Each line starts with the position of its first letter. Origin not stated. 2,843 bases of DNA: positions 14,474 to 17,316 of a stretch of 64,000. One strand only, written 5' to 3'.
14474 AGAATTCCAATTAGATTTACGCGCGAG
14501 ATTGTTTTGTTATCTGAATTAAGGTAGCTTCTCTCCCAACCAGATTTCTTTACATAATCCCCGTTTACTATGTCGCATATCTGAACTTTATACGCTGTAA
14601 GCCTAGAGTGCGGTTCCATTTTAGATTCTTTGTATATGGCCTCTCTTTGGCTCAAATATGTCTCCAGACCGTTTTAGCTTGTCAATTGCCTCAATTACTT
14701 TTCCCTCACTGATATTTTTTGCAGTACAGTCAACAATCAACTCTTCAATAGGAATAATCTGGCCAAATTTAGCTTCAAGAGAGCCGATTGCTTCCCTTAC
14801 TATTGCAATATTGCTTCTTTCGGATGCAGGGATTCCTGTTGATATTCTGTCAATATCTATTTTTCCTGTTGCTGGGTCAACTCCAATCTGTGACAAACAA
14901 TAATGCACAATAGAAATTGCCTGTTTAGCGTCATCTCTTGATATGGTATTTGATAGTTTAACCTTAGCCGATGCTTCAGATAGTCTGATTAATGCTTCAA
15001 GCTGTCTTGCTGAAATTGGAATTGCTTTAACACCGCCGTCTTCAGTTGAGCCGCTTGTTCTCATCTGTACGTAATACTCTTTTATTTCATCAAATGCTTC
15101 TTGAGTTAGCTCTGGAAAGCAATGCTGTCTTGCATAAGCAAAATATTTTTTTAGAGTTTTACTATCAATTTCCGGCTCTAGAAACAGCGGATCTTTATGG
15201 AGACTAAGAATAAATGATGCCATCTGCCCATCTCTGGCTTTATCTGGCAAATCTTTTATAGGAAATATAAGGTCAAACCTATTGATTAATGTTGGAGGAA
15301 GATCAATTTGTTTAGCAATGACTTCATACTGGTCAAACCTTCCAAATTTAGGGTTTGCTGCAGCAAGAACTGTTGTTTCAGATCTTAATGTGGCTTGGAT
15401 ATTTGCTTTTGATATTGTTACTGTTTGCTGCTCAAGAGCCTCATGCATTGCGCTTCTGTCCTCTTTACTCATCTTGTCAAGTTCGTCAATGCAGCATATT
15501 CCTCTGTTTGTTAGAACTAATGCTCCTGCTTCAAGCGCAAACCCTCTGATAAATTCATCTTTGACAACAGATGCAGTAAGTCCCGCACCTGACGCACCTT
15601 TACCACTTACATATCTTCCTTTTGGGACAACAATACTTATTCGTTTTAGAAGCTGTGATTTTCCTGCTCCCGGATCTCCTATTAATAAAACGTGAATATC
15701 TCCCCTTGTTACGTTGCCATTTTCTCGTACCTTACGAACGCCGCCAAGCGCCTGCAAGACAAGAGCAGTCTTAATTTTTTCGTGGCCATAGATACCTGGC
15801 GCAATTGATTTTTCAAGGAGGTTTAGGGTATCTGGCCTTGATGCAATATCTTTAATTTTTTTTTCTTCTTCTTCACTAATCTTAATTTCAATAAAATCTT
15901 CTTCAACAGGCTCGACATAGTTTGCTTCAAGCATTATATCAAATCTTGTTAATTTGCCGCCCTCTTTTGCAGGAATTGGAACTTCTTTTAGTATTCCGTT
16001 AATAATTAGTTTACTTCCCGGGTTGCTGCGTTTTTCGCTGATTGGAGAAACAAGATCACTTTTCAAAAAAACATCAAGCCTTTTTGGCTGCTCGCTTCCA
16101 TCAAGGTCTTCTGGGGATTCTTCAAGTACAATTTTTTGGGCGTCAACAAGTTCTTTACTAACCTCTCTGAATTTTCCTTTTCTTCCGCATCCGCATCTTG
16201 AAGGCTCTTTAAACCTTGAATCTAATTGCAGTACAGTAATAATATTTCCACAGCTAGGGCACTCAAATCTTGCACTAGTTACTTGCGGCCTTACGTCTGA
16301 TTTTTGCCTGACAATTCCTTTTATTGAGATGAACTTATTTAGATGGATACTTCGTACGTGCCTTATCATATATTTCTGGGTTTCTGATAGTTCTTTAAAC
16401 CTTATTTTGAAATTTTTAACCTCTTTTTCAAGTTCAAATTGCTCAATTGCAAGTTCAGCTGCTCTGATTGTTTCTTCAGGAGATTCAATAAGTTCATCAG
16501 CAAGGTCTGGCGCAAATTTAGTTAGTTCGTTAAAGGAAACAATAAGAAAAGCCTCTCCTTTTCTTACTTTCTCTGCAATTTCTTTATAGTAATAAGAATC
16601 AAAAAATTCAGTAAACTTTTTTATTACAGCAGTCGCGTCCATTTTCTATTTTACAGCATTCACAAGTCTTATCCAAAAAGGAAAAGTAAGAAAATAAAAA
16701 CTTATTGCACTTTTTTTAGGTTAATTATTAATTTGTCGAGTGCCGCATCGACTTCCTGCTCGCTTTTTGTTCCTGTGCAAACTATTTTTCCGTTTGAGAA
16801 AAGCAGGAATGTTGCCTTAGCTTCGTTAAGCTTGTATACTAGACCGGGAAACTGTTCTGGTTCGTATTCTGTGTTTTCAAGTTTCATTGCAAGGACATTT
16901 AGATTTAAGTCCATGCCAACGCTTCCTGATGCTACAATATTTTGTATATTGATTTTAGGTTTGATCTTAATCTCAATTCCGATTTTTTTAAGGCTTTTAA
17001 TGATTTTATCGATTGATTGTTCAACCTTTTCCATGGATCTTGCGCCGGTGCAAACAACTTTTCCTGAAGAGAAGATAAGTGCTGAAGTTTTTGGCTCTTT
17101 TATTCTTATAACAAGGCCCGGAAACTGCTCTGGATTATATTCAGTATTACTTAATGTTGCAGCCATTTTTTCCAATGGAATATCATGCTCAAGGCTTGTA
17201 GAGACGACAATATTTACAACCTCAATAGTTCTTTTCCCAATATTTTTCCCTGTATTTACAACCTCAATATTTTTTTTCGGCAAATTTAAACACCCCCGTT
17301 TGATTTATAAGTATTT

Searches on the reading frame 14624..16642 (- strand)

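Call 34: search_protein_families(library=ncbifam, proteins=[window:14624-16642:-], max_evalue=0.00001)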
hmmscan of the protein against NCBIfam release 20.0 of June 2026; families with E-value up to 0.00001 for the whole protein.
window:14624-16642:- (673 aa): 2 families
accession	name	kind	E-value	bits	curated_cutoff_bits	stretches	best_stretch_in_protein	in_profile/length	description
NF040949.1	minchrom_main_MCM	domain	7.5e-215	715.2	940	1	5-672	7-681/682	minichromosome maintenance protein MCM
TIGR00368.1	TIGR00368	hypoth_equivalog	8.7e-07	27.9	362.4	0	371-576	287-496/499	YifB family Mg chelatase-like AAA ATPase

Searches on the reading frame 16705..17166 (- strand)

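Call 34: search_protein_families(library=ncbifam, proteins=[window:16705-17166:-], max_evalue=0.00001)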
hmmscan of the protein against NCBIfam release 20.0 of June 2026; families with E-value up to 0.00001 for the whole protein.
window:16705-17166:- (154 aa): 10 families
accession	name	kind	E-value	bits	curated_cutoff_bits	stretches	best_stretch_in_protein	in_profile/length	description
NF001594.0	PRK00394.1-3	equivalog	7.6e-62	207.9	278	1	3-154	27-178/182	TATA-box-binding protein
NF001597.0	PRK00394.2-2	subfamily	5.9e-59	198.6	255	1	2-152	27-179/183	TATA-box-binding protein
NF001592.0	PRK00394.1-1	equivalog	3.2e-58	196.4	270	1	1-153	28-180/194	TATA-box-binding protein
NF001595.0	PRK00394.1-5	subfamily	1.8e-55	187.6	288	1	2-151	29-180/186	TATA-box-binding protein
NF001593.0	PRK00394.1-2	subfamily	6.2e-55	185.5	181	1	2-153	30-183/184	TATA-box-binding protein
NF001598.0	PRK00394.2-3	equivalog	4.4e-53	179.6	330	1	2-153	28-181/184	TATA-box-binding protein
NF001601.0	PRK00394.2-6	equivalog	7.3e-53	178.7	316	1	2-145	27-170/181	TATA-box-binding protein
NF001599.0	PRK00394.2-4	subfamily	2.9e-47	160.8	307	1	2-143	27-171/185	TATA-box-binding protein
NF001600.0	PRK00394.2-5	equivalog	8.7e-47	159.1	308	1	1-152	29-182/186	TATA-box-binding protein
NF001596.0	PRK00394.2-1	subfamily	8.7e-45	152.7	347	1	4-144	29-171/183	TATA-box-binding protein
